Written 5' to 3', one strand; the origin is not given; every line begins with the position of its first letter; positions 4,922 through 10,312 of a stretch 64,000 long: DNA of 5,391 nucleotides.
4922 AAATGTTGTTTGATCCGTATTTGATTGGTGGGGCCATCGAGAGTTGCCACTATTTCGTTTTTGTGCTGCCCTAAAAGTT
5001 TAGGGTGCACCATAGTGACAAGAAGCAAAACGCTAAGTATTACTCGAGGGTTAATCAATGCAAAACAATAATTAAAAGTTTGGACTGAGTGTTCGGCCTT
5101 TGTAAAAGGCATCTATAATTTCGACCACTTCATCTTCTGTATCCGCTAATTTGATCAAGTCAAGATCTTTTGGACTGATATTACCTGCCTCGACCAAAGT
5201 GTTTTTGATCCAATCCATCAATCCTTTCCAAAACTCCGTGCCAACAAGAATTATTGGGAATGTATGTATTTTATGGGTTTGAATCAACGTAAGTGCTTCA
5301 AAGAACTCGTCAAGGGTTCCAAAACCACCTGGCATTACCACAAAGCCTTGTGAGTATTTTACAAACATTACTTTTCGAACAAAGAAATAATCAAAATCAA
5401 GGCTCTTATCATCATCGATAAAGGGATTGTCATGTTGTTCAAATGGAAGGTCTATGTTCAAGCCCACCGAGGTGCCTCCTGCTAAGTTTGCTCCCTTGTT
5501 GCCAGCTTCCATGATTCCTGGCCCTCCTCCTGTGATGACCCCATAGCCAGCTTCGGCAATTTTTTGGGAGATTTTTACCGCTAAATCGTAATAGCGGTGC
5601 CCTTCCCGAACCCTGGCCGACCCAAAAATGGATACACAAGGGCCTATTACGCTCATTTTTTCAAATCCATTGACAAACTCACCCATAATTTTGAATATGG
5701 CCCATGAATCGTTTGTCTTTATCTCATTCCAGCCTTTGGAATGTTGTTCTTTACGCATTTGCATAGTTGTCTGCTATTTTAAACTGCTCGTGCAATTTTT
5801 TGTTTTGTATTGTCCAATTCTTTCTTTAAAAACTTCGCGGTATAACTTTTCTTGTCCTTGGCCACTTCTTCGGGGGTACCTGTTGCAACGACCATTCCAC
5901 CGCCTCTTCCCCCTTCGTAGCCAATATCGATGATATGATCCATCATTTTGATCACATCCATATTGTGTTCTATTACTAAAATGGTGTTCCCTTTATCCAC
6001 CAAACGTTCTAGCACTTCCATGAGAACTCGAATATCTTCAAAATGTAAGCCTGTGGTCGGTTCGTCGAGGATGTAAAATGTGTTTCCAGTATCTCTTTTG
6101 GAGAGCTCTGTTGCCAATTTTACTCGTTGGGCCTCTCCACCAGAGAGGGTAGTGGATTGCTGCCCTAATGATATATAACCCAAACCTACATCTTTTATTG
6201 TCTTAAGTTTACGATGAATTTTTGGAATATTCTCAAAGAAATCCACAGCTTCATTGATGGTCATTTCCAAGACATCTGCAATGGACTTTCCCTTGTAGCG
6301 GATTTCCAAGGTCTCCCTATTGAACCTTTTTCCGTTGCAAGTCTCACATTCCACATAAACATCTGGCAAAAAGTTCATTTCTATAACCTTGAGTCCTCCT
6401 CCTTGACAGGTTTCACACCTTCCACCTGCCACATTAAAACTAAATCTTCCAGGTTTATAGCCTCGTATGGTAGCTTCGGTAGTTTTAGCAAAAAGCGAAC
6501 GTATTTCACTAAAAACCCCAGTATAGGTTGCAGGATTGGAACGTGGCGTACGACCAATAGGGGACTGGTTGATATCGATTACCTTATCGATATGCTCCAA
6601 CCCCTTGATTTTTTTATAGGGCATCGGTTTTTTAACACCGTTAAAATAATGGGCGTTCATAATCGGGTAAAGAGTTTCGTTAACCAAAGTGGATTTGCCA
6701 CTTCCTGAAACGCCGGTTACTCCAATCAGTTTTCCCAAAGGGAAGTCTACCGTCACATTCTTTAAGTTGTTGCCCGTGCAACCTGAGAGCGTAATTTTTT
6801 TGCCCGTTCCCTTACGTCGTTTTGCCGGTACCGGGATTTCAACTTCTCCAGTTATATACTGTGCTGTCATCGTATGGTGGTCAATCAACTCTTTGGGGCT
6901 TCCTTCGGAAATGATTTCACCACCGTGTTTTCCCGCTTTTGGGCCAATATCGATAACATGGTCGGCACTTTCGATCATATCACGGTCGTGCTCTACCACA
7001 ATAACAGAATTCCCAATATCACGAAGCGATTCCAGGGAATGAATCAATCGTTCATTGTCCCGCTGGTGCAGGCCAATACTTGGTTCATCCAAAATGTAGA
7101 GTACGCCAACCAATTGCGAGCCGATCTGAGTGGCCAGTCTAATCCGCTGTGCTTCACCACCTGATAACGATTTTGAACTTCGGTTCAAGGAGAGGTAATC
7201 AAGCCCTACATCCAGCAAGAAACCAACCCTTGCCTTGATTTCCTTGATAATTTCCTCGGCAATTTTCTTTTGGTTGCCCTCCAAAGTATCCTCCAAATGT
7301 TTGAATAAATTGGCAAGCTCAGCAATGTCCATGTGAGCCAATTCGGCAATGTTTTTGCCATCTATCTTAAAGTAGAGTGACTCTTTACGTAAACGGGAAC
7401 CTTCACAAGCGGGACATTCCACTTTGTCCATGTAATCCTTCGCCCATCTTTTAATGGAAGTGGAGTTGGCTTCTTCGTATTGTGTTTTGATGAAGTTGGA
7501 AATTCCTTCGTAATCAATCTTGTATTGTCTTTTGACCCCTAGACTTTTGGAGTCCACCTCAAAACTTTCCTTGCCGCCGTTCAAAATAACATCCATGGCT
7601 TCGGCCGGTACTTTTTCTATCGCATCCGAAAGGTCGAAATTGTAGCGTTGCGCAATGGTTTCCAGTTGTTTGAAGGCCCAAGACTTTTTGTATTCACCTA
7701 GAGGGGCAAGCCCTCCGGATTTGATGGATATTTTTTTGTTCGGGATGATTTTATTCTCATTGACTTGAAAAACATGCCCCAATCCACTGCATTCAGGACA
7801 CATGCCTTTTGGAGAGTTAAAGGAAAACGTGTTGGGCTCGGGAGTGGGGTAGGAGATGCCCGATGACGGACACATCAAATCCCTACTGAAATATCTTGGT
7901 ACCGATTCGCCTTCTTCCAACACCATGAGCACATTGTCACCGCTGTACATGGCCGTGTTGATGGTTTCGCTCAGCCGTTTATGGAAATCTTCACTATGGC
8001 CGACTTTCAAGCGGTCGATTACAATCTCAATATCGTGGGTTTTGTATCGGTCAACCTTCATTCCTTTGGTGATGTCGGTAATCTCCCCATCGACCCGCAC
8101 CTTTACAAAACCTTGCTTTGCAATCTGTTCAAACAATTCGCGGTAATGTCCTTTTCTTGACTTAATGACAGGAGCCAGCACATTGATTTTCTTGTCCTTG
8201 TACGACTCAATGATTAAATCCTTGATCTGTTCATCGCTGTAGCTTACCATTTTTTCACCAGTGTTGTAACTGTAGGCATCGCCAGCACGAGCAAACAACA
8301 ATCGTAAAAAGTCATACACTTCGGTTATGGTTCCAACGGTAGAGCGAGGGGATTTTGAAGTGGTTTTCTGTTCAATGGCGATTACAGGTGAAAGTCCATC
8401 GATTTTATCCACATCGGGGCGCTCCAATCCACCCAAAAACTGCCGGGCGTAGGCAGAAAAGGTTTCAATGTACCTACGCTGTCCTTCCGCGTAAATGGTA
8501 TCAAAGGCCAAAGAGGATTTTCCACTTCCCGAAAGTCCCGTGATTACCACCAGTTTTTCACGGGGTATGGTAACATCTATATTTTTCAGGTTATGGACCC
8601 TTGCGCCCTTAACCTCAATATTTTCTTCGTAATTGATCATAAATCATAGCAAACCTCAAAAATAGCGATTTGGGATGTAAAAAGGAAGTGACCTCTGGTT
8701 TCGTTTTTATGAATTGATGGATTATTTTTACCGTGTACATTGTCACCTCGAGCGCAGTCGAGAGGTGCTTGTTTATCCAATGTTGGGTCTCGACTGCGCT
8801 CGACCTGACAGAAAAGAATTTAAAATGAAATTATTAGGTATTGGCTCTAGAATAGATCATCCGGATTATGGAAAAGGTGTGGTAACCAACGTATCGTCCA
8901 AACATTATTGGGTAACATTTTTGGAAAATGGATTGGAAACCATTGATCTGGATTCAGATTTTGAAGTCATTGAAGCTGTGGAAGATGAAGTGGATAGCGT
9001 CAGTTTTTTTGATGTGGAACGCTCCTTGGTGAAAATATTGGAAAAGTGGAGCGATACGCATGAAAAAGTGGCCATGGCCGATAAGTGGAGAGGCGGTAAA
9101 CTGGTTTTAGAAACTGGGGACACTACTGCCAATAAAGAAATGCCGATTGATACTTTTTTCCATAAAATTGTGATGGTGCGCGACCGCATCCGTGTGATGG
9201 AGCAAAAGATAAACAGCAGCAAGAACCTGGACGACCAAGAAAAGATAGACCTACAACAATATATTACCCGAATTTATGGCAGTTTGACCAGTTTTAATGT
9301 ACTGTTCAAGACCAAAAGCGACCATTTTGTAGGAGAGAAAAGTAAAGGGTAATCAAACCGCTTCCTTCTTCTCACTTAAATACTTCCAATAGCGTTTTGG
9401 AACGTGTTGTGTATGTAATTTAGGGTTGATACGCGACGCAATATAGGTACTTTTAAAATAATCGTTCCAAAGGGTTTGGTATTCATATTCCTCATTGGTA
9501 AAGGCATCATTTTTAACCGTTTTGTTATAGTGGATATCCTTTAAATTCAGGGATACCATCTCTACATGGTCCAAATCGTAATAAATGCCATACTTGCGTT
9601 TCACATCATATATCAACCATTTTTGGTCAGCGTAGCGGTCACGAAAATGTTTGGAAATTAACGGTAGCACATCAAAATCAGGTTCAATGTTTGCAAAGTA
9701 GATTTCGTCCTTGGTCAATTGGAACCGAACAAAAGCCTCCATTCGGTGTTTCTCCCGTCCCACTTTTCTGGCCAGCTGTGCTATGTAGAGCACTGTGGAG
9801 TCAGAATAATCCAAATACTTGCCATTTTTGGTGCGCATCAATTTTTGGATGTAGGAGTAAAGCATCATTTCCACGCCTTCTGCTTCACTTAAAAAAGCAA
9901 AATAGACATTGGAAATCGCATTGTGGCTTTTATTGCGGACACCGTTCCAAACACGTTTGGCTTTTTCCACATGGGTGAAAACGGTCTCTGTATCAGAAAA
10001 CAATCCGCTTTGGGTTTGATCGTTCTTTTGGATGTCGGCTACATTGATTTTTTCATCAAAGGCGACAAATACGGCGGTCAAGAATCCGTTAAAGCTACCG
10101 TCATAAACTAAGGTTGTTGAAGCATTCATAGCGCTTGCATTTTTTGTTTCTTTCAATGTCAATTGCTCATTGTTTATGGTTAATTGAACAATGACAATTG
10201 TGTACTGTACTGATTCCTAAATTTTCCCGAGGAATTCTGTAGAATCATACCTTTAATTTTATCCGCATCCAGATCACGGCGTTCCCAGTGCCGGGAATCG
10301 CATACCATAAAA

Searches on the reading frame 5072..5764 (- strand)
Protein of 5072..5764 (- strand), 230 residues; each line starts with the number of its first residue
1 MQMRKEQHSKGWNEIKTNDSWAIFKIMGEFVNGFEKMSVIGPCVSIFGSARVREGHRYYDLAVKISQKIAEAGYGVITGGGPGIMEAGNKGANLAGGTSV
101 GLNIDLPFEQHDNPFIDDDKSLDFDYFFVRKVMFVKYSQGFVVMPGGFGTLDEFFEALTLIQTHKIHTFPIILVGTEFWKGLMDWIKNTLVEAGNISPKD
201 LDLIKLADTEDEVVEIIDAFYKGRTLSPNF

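Call 56: search_protein_families(library=ncbifam, proteins=[window:5072-5764:-], max_evalue=1e-10)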
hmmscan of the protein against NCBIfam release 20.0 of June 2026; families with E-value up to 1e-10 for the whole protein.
window:5072-5764:- (230 aa): 3 families
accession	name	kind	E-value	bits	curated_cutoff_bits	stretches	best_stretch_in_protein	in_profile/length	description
TIGR00730.1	TIGR00730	subfamily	6.6e-44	149.8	96.35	1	43-218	2-176/178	TIGR00730 family Rossman fold protein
NF058542.1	CtkRMPhLog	equivalog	1.8e-18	67.1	300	1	56-215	15-173/177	cytokinin riboside 5'-monophosphate phosphoribohydrolase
TIGR00725.1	TIGR00725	hypoth_equivalog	8.7e-17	61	106.9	1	44-161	4-115/159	TIGR00725 family protein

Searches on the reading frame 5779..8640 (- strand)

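Call 56: search_protein_families(library=ncbifam, proteins=[window:5779-8640:-], max_evalue=1e-10)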
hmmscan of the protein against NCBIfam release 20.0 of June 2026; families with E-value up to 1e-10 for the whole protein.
window:5779-8640:- (953 aa): 121 families (the best 25 are shown)
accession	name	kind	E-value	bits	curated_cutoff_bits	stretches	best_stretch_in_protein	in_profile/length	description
NF001503.0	PRK00349.1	equivalog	0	1404.8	1147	1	5-943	3-942/943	excinuclease ABC subunit UvrA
TIGR00630.1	uvra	equivalog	0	1335.7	729.8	1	8-927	2-924/924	excinuclease ABC subunit UvrA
NF001885.0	PRK00635.1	equivalog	6.4e-223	743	3054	1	8-946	6-923/1809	excinuclease ABC subunit A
TIGR04521.1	ECF_ATPase_2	equivalog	1.1e-35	123.1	330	2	813-935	126-241/279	energy-coupling factor transporter ATPase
TIGR03608.1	L_ocin_972_ABC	subfamily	1.7e-35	122.4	254.85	2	807-906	111-206/206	putative bacteriocin export ABC transporter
TIGR02857.1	CydD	equivalog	1.3e-34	120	435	1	815-906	441-529/529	thiol reductant ABC exporter subunit CydD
NF040873.1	AztA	equivalog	6.3e-32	110.7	220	2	826-904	114-189/191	zinc ABC transporter ATP-binding protein AztA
NF010068.0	PRK13548.1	equivalog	1.6e-29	102.8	261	0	827-930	133-234/261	heme ABC transporter ATP-binding protein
TIGR02673.1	FtsE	equivalog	2.1e-29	102.7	264.85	0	814-902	121-205/214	cell division ATP-binding protein FtsE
TIGR04520.1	ECF_ATPase_1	equivalog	5.6e-28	98.1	315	0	814-933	120-230/269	energy-coupling factor transporter ATPase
TIGR03873.1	F420-0_ABC_ATP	hypoth_equivalog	2.6e-26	92.4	372.4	0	828-927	134-225/256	putative F420-0 ABC transporter ATP-binding protein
TIGR01166.1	cbiO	subfamily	3.6e-25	88.5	211.8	0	467-555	103-189/190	cobalt ABC transporter, ATP-binding protein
NF010155.0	PRK13634.1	equivalog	7.5e-25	87.8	413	0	812-935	126-242/290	energy-coupling factor ABC transporter ATP-binding protein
NF000355.4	ribo_prot_ABC_F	equivalog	1.2e-24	87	380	0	444-566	68-188/499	ribosomal protection-like ABC-F family protein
NF008409.0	PRK11231.1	equivalog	1.5e-24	86.7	375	0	828-929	135-228/255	Fe(3+) dicitrate ABC transporter ATP-binding protein FecE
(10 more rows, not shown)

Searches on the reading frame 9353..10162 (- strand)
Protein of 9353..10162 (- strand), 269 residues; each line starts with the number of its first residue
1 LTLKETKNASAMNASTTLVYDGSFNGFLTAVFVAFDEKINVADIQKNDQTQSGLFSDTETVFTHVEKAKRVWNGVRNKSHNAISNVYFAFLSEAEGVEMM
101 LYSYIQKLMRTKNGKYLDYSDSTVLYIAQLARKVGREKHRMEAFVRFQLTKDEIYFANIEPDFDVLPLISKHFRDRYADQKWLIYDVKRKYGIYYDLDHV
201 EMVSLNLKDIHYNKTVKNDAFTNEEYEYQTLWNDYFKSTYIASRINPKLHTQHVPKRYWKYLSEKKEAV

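Call 5: search_protein_families(library=ncbifam, proteins=[window:9353-10162:-])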
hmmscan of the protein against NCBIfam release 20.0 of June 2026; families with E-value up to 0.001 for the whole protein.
window:9353-10162:- (269 aa): 1 family
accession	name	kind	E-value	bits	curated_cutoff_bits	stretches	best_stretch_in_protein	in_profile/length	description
TIGR03915.1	SAM_7_link_chp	equivalog_domain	3.1e-80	269.4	112.25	1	18-265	1-243/243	TIGR03915 family putative DNA repair protein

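Call 17: search_protein_families(library=pfam, proteins=[window:9353-10162:-], max_evalue=0.01)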
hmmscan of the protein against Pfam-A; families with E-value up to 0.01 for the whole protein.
window:9353-10162:- (269 aa): 1 family
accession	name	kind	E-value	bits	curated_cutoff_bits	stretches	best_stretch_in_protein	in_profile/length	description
PF13566.11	DUF4130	-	5.7e-54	182.6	27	1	97-264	3-146/146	Domain of unknown function (DUF4130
